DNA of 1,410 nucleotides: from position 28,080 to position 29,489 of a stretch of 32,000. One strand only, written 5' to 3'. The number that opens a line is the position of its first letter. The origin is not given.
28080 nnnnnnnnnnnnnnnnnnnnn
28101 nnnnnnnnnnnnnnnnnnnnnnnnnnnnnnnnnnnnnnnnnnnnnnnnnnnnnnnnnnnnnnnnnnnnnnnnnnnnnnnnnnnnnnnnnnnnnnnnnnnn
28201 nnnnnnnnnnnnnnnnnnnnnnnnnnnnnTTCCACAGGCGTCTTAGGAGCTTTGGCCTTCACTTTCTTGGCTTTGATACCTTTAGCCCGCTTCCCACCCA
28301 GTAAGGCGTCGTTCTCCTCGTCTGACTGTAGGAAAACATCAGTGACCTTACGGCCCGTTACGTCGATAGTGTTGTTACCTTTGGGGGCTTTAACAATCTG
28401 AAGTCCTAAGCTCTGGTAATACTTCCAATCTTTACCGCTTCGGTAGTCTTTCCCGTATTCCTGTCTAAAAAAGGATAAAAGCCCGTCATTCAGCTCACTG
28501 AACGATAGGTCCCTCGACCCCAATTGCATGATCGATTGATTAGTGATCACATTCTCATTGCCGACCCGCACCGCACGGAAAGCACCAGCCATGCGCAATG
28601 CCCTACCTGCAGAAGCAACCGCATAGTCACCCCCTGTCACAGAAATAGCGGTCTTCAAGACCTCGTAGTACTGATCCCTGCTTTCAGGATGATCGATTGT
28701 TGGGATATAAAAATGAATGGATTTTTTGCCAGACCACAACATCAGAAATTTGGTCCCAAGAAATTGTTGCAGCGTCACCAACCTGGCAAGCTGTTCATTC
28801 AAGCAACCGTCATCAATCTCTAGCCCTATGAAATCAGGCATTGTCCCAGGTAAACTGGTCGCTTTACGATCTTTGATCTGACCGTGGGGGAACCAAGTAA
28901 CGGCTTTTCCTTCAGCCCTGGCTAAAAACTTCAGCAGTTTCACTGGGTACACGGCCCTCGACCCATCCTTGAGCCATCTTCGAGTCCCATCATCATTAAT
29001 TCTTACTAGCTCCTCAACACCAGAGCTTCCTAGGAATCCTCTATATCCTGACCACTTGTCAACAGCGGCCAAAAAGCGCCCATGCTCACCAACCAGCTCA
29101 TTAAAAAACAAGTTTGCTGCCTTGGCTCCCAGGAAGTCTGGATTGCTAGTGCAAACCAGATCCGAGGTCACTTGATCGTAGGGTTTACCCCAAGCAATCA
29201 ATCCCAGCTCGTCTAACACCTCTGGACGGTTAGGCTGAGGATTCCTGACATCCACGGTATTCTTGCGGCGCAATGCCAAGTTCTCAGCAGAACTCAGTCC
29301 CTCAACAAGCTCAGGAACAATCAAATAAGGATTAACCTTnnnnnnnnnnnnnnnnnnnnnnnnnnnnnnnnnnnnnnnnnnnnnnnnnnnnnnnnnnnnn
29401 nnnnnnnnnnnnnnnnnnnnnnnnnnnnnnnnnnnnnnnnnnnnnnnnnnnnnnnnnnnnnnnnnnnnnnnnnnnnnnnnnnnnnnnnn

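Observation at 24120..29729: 1,869-aa fusion of an AEP-type primase-like domain, a P-loop NTPase and about 900 aa of unknown sequence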

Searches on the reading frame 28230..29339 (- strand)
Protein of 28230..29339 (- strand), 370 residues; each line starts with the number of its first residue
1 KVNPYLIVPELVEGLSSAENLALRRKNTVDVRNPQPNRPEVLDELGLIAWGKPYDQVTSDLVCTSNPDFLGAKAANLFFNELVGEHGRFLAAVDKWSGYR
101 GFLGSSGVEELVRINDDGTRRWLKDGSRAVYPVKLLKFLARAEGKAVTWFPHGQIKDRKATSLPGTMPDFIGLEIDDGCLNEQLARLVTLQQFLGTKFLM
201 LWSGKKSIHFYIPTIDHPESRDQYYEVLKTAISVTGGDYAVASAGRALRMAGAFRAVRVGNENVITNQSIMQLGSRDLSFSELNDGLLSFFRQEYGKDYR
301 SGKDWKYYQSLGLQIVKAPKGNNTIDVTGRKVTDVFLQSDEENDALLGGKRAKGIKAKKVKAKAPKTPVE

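Call 36: search_protein_families(library=pfam, proteins=[window:28230-29339:-], max_evalue=10)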
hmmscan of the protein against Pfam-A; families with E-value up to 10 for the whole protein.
window:28230-29339:- (370 aa): 0 families

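Call 44: search_solved_structures(query=A2, max_evalue=10, show_alignments=3)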
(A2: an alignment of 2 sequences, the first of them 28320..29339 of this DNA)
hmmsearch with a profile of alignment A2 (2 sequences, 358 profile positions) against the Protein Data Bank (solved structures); distinct sequences matched with E-value up to 10: 0.

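Call 50: predict_structure(alignment_id=A2)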
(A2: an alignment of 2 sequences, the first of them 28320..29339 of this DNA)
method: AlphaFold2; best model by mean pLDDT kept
length: 340 residues; sequences in the alignment: 2
mean_pLDDT: 34.9   pTM: 0.30
mean pLDDT of the five models: 34.9, 32.0, 31.4, 30.1, 27.1
residues with pLDDT >= 90: 0; 70-90: 0; 50-70: 14; < 50: 326
segments of 3 or more residues with pLDDT < 50: 1-171, 175-186, 188-211, 213-280, 293-340
pLDDT, mean of each block of 10 residues (from residue 1): 23 29 29 27 24 28 26 29 28 27 26 27 27 30 34 28 34 48 46 44 41 43 44 39 38 38 35 37 51 43 41 45 40 38
secondary structure, 60 per line:
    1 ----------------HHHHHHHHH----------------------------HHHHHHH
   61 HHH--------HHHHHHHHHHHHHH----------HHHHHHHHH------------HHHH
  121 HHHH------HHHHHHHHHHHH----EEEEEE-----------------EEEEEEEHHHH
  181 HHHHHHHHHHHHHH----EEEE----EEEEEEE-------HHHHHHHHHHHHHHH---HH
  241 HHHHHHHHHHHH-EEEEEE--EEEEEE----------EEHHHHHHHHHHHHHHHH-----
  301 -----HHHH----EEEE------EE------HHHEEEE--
elements in order: H17-25 H54-63 H72-85 H96-104 H117-124 H131-142 E147-152 E170-176 H177-194 E199-202 E207-213 H221-235 H239-252 E254-259 E262-267 H280-295 H306-309 E314-317 E335-338

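Call 54: fold_search(model_id=the predicted structure, library=pdb)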
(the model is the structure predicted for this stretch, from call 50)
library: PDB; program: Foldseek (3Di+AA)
matches with E <= 10: 1024; with E <= 0.001: 0
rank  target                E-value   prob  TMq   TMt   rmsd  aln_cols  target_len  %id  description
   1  8fg6_B                8.1e-03  0.93  0.20  0.37   9.9       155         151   10  Design of amyloidogenic peptide traps (released 2024-03-20)
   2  5e67_A                2.7e-02  0.54  0.19  0.22  12.9       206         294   11  K103A/K262A double mutant of I-SmaMI (released 2016-01-13)
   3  6uw0_A                3.2e-02  0.51  0.19  0.21  12.1       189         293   12  Engineered variant of I-OnuI meganuclease with improved thermostability and fully altered specificity targeting choler (released 2019-12-18)
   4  9xy1_A                3.6e-02  0.57  0.17  0.19   8.6       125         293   15  One of a series of engineered variants of I-OnuI meganuclease targeting altered DNA target sequence (released 2025-09-10)
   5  9xy8_A                4.4e-02  0.33  0.17  0.19  12.4       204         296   12  One of a series of engineered variants of I-OnuI meganuclease targeting altered DNA target sequence (released 2025-09-10)
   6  9xya_A                4.9e-02  0.44  0.19  0.21  11.0       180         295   12  One of a series of engineered variants of I-OnuI meganuclease targeting altered DNA target sequence (released 2025-09-10)
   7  6uwk_A                4.9e-02  0.41  0.19  0.21  10.7       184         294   11  Engineered variant of I-OnuI meganuclease with improved stability and fully altered specificity targeting human chromo (released 2019-12-18)
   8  3mip_A                4.9e-02  0.30  0.18  0.30  11.4       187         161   12  I-MsoI re-designed for altered DNA cleavage specificity (-8GCG) (released 2010-05-19)
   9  9i2b_D                5.2e-02  0.28  0.15  0.18  19.1       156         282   14  SPIN90-Arp2/3 nucleated bidirectional actin filaments (released 2025-09-03)
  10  3rux_B                5.5e-02  0.33  0.17  0.20  16.6       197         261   14  Crystal structure of biotin-protein ligase BirA from Mycobacterium tuberculosis in complex with an acylsulfamide bisub (released 2011-12-14)
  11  5suh_B                5.9e-02  0.54  0.17  0.26   9.4       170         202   10  The structure of double ringed trimeric shell protein MSM0271 from the RMM microcompartment (released 2016-12-14)
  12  4xu2_A                5.9e-02  0.25  0.15  0.18  17.1       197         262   14  Mycobacterium tuberculosis biotin ligase complexed with bisubstrate inhibitor 87 with a 3'deoxy ribose (released 2015-09-02)
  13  1m5x_A                6.6e-02  0.28  0.18  0.30  12.3       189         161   13  Crystal structure of the homing endonuclease I-MsoI bound to its DNA substrate (released 2003-06-03)
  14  1dq3                  6.6e-02  0.21  0.16  0.13  15.7       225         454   14  CRYSTAL STRUCTURE OF AN ARCHAEAL INTEIN-ENCODED HOMING ENDONUCLEASE PI-PFUI (released 2000-07-05)
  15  3ko2_A                7.0e-02  0.23  0.17  0.29  11.8       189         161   12  I-MsoI re-designed for altered DNA cleavage specificity (-7C) (released 2010-05-19)
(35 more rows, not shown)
